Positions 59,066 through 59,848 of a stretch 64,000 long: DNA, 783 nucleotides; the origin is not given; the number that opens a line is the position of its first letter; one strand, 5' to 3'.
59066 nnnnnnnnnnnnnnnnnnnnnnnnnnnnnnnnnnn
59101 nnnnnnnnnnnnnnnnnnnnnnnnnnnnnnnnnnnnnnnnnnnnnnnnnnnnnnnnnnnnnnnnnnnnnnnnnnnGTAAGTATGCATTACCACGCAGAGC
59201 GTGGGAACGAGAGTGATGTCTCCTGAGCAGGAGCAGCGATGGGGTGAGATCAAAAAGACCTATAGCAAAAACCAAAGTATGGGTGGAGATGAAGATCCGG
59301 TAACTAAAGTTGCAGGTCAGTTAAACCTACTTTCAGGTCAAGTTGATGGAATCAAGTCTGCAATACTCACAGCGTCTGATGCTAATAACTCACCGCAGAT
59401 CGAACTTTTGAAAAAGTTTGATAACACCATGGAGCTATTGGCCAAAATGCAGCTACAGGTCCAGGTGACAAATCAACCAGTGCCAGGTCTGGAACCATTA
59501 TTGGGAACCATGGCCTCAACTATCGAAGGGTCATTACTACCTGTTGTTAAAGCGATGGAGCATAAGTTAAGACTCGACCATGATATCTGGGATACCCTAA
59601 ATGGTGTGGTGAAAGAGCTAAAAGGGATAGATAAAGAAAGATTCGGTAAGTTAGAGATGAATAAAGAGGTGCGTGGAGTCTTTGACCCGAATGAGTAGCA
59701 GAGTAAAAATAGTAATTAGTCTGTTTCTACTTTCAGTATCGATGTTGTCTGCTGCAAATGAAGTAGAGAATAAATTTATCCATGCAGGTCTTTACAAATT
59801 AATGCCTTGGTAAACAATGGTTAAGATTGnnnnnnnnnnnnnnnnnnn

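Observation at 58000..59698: Precisely delimited, purifying-selected second copy of the giant protein's C-terminal 160 codons flanking a RAYT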

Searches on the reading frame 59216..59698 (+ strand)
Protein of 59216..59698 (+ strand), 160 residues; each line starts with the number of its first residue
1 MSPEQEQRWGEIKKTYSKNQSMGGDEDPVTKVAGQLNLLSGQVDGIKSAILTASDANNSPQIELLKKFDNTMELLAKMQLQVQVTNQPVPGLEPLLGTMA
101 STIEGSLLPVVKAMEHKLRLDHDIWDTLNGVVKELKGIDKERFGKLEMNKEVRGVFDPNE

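Call 9: search_protein_families(library=pfam, proteins=[window:59216-59698:+], max_evalue=0.01)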
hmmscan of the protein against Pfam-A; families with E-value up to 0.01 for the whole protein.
window:59216-59698:+ (160 aa): 0 families

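Call 10: search_protein_families(library=ncbifam, proteins=[window:59216-59698:+], max_evalue=0.01)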
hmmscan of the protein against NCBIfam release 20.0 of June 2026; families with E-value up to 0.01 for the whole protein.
window:59216-59698:+ (160 aa): 0 families

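Call 12: find_encoding_contigs(protein=window:59216-59698:+, flank=10000, max_places=10)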
Protein window:59216-59698:+ (160 aa): 1 contig read that carries it; 1 place shown.
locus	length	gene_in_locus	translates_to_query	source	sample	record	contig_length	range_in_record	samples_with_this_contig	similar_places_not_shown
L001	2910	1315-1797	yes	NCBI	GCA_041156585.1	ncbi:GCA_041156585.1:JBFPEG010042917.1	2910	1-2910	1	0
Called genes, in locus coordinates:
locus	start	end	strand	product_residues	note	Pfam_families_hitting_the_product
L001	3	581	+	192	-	?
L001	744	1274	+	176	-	-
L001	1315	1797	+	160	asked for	-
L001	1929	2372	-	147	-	-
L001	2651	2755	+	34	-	-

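Call 15: find_homologous_proteins(query=window:59216-59698:+, max_evalue=0.001)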
Query window:59216-59698:+ (160 aa): 10 proteins with E <= 0.001 among 50 candidates.
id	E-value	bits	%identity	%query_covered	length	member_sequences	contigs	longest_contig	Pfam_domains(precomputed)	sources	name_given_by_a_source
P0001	1.5e-98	345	100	100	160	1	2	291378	-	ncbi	-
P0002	4.1e-28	116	40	95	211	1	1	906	-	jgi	jgi:hypothetical protein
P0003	2.5e-25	107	42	88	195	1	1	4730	-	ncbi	ncbi:MAG: DNA repair protein, partial [Candidatus Thiodiazotropha sp.]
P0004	7.0e-25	106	41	88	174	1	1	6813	-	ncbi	ncbi:MAG: hypothetical protein P8Z77_14425, partial [Candidatus Thiodiazotropha sp.]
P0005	1.0e-24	105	41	88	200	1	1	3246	-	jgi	jgi:hypothetical protein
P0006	3.4e-24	103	41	88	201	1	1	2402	-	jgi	jgi:hypothetical protein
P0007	1.1e-23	102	41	88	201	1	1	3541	-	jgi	jgi:hypothetical protein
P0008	3.1e-23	100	37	95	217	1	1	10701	-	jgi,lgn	-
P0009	7.4e-13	67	48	49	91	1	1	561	-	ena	-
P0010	2.9e-12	65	42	46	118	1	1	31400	-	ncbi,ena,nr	ncbi:MAG: hypothetical protein MJK11_10080 [Pseudomonadales bacterium]|nr:hypothetical protein [Pseu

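Call 19: find_encoding_contigs(protein=P0013, flank=10000, max_places=6)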
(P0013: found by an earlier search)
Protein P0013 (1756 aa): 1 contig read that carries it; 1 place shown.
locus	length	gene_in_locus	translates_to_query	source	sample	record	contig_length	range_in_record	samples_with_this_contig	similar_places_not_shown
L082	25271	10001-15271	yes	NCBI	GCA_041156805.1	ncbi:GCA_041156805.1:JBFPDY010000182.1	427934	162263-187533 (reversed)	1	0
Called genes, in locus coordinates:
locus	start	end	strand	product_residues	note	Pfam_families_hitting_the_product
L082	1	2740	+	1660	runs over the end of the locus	PF17963:Big_9 (faint), PF00028:Cadherin, PF23592:Cadherin_CELSR2_9th (faint), PF00028:Cadherin, PF05345:He_PIG, PF01389:OmpA_membrane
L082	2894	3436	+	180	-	PF13803:DUF4184, PF04307:YdjM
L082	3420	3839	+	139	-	-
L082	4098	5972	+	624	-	PF00672:HAMP (faint), PF00015:MCPsignal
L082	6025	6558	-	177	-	PF13453:Zn_ribbon_TFIIB (faint)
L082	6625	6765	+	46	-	-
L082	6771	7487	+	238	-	-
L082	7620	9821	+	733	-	-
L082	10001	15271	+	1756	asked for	PF12458:DUF3686, PF25472:DUF7902, PF00004:AAA (weak), PF07728:AAA_5 (weak)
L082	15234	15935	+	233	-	PF01427:Peptidase_M15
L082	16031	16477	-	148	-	-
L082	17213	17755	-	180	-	-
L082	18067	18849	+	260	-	PF01416:PseudoU_synth_1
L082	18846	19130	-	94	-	PF08238:Sel1 (faint)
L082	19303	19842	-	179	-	PF09835:DUF2062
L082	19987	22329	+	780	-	PF13567:DUF4131, PF03772:Competence, PF00753:Lactamase_B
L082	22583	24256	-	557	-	PF00005:ABC_tran, PF02463:SMC_N (faint), PF13304:AAA_21 (faint), PF12848:ABC_tran_Xtn, PF00005:ABC_tran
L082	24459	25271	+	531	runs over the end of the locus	PF00501:AMP-binding, PF13193:AMP-binding_C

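Call 20: find_encoding_contigs(protein=P0015, flank=10000, max_places=6)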
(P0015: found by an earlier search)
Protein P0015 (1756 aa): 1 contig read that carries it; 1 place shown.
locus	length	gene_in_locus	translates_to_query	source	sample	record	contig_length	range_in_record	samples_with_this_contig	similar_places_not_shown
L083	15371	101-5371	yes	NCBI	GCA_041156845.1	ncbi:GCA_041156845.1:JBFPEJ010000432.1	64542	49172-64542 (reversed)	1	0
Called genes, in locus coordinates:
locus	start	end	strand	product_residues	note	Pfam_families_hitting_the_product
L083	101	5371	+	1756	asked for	PF12458:DUF3686, PF25472:DUF7902, PF00004:AAA (weak), PF07728:AAA_5 (weak)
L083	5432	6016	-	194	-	-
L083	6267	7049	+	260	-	PF01416:PseudoU_synth_1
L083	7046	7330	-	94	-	PF08238:Sel1 (faint)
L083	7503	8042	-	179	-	PF09835:DUF2062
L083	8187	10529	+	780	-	PF13567:DUF4131, PF03772:Competence, PF00753:Lactamase_B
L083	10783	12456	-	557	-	PF00005:ABC_tran, PF02463:SMC_N (faint), PF13304:AAA_21 (faint), PF12848:ABC_tran_Xtn, PF00005:ABC_tran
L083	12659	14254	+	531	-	PF00501:AMP-binding, PF13193:AMP-binding_C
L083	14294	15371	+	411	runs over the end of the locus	PF00278:Orn_DAP_Arg_deC, PF02784:Orn_Arg_deC_N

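Call 21: find_encoding_contigs(protein=P0012, flank=10000, max_places=6)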
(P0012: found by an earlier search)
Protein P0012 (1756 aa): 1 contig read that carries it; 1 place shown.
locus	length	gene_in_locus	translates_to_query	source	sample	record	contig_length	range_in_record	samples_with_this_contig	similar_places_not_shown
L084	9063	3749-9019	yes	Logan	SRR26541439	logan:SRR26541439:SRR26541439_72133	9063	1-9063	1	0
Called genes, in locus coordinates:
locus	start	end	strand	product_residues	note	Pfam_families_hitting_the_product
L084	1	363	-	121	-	?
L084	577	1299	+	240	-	-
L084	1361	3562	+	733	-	-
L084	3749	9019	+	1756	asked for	PF12458:DUF3686, PF25472:DUF7902, PF00004:AAA (weak), PF07728:AAA_5 (weak)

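Call 26: find_encoding_contigs(protein=P0017, flank=10000)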
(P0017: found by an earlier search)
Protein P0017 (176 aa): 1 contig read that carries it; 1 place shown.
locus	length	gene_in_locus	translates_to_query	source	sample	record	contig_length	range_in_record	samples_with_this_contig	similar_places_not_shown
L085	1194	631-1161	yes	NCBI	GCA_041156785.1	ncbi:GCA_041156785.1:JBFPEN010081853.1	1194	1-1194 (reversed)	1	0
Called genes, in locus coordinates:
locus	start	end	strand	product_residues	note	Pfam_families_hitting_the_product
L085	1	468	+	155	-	?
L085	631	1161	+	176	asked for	-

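Call 27: find_encoding_contigs(protein=P0014, flank=10000)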
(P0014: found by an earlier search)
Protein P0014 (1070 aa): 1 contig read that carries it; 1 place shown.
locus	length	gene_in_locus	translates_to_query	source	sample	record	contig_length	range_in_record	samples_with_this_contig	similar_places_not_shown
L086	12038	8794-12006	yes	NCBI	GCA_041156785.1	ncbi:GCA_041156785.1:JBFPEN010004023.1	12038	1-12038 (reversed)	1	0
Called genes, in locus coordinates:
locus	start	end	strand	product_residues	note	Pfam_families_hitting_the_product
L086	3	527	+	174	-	?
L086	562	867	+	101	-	PF07238:PilZ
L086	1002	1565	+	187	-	PF22741:PTP-NADK (weak), PF03162:Y_phosphatase2, PF13350:Y_phosphatase3 (faint), PF00782:DSPc, PF22784:PTP-SAK (weak), PF22785:Tc-R-P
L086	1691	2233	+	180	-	PF04307:YdjM, PF13803:DUF4184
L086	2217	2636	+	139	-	-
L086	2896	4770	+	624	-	PF00015:MCPsignal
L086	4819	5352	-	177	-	PF13453:Zn_ribbon_TFIIB (faint)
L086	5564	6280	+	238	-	-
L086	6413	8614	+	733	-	-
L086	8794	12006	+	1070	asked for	PF12458:DUF3686, PF25472:DUF7902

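Call 29: find_encoding_contigs(protein=P0010, flank=8000, max_places=3)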
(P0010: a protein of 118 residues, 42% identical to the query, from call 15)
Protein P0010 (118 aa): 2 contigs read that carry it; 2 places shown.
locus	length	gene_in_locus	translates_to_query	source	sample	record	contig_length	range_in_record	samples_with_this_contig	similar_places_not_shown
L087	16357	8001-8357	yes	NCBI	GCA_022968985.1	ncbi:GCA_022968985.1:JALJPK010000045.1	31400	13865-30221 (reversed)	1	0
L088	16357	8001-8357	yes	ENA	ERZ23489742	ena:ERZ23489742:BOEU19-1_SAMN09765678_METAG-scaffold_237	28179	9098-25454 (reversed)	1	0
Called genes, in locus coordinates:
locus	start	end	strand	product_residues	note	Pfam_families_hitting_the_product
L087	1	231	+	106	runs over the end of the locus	-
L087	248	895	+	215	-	-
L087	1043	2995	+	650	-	-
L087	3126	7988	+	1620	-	PF12458:DUF3686, PF25472:DUF7902, PF00004:AAA (weak), PF07728:AAA_5 (weak)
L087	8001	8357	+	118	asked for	-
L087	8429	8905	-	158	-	PF01712:dNK (faint), PF08433:KTI12, PF13671:AAA_33, PF13238:AAA_18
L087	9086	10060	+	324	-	PF00756:Esterase, PF00561:Abhydrolase_1, PF12146:Hydrolase_4 (weak)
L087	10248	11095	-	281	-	PF12848:ABC_tran_Xtn, PF00005:ABC_tran, PF13304:AAA_21 (faint)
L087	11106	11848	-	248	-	PF00005:ABC_tran, PF13304:AAA_21 (faint)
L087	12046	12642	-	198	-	-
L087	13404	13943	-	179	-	-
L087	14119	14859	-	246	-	PF07264:EI24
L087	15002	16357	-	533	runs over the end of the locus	PF03193:RsgA_GTPase (faint), PF00005:ABC_tran, PF00158:Sigma54_activat (faint), PF13401:AAA_22 (faint), PF13555:AAA_29 (faint), PF20720:nSTAND3 (faint), PF02463:SMC_N, PF00005:ABC_tran, +2 more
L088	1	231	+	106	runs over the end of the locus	-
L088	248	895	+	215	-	-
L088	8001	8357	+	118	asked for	-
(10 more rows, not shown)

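Call 30: find_encoding_contigs(protein=P0008, flank=8000, max_places=3)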
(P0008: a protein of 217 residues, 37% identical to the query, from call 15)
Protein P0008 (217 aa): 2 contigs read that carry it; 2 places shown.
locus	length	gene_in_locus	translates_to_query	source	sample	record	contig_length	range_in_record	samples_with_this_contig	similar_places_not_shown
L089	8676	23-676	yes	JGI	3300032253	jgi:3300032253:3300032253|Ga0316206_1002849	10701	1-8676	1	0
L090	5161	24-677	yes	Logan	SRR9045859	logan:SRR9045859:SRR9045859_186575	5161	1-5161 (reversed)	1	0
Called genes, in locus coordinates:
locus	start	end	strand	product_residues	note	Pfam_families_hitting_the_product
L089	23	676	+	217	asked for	-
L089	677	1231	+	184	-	PF13453:Zn_ribbon_TFIIB (faint)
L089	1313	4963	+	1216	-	PF10101:DUF2339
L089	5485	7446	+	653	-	PF01839:FG-GAP (faint), PF13517:FG-GAP_3, PF18911:PKD_4 (faint), PF22352:K319L-like_PKD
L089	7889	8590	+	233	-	-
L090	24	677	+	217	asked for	-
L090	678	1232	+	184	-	PF13453:Zn_ribbon_TFIIB (faint)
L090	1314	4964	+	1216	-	PF10101:DUF2339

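Call 36: search_protein_families(library=padloc, proteins=[window:59216-59698:+], max_evalue=0.01)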
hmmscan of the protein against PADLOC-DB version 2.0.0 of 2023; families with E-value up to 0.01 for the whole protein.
window:59216-59698:+ (160 aa): 0 families

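Call 66: list_cluster_members(proteins=[L085:1-465:+, L091:2611-3111:-, L001:3-578:+])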
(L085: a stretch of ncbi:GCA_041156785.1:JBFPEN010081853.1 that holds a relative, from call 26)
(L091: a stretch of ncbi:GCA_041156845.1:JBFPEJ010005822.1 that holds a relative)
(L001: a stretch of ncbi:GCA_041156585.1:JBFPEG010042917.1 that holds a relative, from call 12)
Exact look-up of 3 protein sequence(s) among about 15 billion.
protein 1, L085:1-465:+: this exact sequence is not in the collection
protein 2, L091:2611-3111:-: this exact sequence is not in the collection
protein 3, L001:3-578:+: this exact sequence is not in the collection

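Call 71: search_protein_families(library=pfam, proteins=[L082:15264-15935:+, L083:5432-6016:-], max_evalue=0.01)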
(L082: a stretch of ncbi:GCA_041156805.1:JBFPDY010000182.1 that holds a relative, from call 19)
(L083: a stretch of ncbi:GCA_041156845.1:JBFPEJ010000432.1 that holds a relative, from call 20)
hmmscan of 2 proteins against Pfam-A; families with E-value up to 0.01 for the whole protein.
L082:15264-15935:+ (223 aa): 2 families
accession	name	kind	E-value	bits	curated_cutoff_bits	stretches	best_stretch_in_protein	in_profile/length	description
PF01427.22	Peptidase_M15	-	2.7e-16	60.4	27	1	64-210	34-185/199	D-ala-D-ala dipeptidase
PF02557.22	VanY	-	0.0043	17.3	25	1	69-182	2-114/132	D-alanyl-D-alanine carboxypeptidase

L083:5432-6016:- (194 aa): 0 families

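Call 76: search_protein_representatives(protein=window:59216-59698:+)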
Query: 160 residues. Proteins with E-value up to 0.001 (for the whole library): 122; up to 1e-10: 27; up to 1e-30: 1. The best 122 are listed.
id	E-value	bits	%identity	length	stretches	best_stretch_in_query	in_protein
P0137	1.7e-31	125.5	43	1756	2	4-154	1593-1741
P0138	1.7e-24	102.8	45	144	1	2-139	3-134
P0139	6.4e-23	97.6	39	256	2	63-152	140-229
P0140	6.0e-22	94.5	36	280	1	2-149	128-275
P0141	6.3e-16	74.9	36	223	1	2-136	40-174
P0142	6.4e-16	74.9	36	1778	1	5-131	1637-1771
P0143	2.2e-15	73.2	37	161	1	1-142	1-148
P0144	1.0e-14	71.0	42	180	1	1-141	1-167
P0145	2.0e-14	70.1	33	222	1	2-141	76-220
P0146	2.3e-14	69.9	46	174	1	59-140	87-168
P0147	2.9e-14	69.5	32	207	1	13-151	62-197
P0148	1.2e-13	67.5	38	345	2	1-56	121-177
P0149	4.9e-13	65.5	39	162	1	1-140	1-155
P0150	8.7e-13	64.7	33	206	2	2-95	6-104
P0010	9.2e-13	64.7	38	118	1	68-148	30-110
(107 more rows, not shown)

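Call 79: find_encoding_contigs(protein=P0143, flank=8000, max_places=4)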
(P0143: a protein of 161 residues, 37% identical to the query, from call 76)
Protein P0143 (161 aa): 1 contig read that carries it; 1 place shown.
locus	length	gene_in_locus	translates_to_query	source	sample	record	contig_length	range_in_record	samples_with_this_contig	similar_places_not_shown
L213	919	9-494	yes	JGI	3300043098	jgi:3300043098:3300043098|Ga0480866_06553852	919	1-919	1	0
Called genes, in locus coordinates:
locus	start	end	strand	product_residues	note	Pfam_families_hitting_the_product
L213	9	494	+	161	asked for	-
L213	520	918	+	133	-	?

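Call 80: find_encoding_contigs(protein=P0138, flank=8000, max_places=4)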
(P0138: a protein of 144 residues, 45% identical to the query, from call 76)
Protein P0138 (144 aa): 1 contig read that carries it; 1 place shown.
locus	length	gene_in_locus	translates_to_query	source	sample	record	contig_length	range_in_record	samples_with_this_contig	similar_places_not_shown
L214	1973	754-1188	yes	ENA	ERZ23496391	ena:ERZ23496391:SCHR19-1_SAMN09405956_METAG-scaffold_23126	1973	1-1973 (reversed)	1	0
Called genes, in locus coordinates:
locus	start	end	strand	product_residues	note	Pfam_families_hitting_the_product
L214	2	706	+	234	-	?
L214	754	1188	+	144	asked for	-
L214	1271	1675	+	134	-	PF09938:DUF2170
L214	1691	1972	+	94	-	?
